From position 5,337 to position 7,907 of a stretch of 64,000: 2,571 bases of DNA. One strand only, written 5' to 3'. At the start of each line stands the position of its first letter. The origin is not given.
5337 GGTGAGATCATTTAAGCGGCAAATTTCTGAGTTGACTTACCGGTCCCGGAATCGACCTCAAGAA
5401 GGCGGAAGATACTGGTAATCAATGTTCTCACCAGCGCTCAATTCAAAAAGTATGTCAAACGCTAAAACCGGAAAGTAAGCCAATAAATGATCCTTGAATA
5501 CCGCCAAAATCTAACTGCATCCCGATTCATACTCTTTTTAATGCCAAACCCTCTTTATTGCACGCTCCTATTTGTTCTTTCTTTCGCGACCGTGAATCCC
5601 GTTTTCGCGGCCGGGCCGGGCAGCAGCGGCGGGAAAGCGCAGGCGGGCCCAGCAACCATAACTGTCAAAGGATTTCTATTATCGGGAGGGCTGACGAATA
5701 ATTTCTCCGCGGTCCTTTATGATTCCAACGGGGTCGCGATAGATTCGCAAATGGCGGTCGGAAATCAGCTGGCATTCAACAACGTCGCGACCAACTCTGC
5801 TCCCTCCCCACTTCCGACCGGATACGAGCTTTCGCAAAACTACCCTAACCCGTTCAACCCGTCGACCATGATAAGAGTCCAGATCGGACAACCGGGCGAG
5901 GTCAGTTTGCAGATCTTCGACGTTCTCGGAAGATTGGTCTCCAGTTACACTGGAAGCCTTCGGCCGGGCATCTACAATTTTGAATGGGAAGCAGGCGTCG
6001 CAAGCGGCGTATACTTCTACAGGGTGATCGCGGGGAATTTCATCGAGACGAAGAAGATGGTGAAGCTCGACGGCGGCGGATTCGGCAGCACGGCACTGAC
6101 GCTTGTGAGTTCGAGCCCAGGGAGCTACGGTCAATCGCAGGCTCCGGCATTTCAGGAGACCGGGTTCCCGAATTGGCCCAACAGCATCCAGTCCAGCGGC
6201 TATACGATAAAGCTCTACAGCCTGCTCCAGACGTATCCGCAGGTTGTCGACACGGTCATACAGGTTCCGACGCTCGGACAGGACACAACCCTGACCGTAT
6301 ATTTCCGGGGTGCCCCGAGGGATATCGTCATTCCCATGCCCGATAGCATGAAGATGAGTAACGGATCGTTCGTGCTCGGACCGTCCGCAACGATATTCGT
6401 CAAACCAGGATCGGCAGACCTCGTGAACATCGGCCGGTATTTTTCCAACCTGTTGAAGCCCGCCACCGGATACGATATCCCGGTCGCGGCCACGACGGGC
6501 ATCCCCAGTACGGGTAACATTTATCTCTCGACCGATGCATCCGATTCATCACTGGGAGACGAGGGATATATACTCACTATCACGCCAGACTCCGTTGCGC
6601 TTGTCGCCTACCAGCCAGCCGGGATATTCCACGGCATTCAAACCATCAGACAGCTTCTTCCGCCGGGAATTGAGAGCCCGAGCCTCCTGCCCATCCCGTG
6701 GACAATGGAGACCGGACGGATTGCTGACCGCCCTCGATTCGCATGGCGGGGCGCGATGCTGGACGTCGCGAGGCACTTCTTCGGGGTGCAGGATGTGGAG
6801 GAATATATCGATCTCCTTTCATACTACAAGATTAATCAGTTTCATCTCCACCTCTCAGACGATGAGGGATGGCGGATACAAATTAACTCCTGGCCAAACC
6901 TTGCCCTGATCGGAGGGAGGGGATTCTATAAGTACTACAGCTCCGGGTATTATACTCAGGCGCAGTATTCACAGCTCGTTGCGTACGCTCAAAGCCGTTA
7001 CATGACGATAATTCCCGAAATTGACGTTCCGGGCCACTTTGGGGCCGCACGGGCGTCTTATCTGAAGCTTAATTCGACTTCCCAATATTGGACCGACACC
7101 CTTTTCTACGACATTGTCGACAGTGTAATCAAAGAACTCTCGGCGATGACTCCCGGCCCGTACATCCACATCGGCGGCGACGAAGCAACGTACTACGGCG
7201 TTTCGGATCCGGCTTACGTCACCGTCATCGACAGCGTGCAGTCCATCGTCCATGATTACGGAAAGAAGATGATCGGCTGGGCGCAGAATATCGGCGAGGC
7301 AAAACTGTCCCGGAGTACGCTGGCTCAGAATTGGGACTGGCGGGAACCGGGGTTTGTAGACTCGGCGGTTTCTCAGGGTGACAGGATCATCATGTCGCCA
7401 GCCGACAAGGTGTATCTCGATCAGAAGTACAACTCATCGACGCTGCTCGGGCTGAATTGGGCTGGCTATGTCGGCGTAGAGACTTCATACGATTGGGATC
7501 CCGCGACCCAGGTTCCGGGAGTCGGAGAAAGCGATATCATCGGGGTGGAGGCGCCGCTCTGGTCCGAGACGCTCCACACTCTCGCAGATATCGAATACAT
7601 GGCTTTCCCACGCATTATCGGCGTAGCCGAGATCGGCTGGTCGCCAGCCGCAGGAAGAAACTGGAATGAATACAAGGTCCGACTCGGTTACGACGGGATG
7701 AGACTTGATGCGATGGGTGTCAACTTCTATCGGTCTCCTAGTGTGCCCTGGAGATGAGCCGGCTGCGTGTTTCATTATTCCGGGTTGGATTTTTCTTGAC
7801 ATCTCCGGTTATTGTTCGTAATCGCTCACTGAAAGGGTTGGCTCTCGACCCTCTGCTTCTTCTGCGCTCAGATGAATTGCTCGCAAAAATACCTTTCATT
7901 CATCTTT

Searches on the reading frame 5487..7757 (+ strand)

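Call 93: search_protein_families(library=pfam, proteins=[window:5487-7757:+], max_evalue=0.00001)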
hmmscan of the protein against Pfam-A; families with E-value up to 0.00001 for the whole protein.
window:5487-7757:+ (756 aa): 3 families
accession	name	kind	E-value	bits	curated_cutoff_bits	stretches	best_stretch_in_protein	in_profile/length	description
PF00728.28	Glyco_hydro_20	-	1.3e-73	248.8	22.3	1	418-720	1-347/348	Glycosyl hydrolase family 20, catalytic domain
PF02838.20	Glyco_hydro_20b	-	3.2e-21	76.8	26.1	1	281-414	4-123/124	Glycosyl hydrolase family 20, domain 2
PF18962.6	Por_Secre_tail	-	3.1e-06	27.8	27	0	119-192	2-74/75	Secretion system C-terminal sorting domain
